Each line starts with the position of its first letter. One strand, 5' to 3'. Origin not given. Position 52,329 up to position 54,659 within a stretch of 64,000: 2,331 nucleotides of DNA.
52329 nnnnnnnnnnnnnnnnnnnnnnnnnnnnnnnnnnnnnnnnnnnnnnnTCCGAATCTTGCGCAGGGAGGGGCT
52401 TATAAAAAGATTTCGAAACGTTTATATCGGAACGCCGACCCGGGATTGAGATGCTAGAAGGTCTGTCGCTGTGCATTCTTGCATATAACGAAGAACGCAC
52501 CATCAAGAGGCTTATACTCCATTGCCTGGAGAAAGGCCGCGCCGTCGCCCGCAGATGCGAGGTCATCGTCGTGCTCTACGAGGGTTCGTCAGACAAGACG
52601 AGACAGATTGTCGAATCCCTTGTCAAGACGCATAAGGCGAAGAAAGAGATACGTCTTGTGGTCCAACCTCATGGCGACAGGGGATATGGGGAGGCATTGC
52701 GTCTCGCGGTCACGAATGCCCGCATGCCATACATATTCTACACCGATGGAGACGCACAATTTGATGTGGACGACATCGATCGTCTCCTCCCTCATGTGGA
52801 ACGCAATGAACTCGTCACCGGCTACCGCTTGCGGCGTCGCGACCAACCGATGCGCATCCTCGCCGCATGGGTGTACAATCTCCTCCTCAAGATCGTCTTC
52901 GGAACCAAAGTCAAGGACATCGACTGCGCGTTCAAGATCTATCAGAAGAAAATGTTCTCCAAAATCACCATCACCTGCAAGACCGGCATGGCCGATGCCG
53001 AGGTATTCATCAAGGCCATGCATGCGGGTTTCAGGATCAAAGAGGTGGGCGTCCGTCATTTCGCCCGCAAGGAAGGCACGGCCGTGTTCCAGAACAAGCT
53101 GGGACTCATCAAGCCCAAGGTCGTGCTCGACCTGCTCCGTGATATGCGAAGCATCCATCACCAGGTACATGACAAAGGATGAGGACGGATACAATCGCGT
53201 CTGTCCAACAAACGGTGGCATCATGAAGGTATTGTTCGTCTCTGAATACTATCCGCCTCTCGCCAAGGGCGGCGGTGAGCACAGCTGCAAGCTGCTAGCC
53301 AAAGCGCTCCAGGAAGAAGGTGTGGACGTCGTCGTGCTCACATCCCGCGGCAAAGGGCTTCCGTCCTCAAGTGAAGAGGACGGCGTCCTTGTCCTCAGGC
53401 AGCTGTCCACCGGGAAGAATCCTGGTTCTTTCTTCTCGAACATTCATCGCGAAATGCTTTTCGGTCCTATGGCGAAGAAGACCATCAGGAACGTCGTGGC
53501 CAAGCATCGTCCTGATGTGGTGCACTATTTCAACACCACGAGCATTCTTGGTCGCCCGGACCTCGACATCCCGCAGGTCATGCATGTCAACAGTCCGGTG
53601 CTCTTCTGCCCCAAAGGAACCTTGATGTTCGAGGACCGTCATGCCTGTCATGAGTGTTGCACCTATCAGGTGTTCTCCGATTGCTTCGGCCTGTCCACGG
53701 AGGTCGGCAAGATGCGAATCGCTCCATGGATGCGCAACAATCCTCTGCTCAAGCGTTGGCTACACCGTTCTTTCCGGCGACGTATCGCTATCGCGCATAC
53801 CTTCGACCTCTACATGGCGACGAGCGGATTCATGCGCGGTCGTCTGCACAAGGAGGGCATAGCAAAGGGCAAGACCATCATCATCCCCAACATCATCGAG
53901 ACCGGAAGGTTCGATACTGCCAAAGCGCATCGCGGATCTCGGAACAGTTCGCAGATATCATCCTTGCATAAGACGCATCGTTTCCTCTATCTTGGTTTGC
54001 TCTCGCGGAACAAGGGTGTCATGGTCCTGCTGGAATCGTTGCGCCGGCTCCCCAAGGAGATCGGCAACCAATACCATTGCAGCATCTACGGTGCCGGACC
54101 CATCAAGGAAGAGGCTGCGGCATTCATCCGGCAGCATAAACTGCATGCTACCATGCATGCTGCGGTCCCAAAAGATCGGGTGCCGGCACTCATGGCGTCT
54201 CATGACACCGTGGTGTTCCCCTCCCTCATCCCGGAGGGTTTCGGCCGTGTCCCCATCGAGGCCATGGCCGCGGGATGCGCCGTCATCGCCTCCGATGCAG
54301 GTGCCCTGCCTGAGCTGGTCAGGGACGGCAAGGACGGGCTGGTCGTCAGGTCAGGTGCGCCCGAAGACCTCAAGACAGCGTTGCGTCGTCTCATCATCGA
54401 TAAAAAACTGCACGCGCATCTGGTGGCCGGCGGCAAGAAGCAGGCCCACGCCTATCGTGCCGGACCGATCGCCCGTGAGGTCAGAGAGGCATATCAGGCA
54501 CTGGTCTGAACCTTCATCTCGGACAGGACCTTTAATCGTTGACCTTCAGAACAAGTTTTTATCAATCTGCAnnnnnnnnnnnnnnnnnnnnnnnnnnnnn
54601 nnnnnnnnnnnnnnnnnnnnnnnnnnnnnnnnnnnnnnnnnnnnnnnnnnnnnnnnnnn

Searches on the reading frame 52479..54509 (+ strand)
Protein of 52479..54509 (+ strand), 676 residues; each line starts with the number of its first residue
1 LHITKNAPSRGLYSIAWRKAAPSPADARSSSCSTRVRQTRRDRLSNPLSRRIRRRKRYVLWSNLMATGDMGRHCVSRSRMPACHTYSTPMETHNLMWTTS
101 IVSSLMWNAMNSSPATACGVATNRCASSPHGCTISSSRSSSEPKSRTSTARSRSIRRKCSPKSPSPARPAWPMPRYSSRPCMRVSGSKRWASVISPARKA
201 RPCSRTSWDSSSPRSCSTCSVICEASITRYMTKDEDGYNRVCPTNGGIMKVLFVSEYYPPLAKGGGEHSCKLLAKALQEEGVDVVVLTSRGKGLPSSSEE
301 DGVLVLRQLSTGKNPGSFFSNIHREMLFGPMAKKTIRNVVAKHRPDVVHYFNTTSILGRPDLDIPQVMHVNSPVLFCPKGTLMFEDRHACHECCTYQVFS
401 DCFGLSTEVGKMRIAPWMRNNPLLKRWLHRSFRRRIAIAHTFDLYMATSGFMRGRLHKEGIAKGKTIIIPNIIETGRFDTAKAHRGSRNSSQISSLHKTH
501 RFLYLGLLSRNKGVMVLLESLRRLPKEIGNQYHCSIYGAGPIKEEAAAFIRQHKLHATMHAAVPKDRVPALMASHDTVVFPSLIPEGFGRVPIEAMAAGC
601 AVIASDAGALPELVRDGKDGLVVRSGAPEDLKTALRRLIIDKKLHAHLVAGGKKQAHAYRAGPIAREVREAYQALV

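Call 71: search_protein_families(library=pfam, proteins=[window:52479-54509:+], max_evalue=0.0001)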
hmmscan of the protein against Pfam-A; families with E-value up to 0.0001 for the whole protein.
window:52479-54509:+ (676 aa): 5 families
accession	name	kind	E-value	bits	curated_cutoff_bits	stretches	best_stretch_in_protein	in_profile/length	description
PF00534.26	Glycos_transf_1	-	2.6e-32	112.1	26.4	1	497-654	13-171/172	Glycosyl transferases group 1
PF13692.12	Glyco_trans_1_4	-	2.6e-28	99.5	27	1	500-640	2-141/142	Glycosyl transferases group 1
PF13439.12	Glyco_transf_4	-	1.1e-15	58.5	28.5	1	264-476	2-169/170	Glycosyltransferase Family 4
PF13579.12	Glyco_trans_4_4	-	3e-10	41.1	29.7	1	264-471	1-157/158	Glycosyl transferase 4-like domain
PF13524.12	Glyco_trans_1_2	-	1e-07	32.4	25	1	517-658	5-131/144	Glycosyl transferase-like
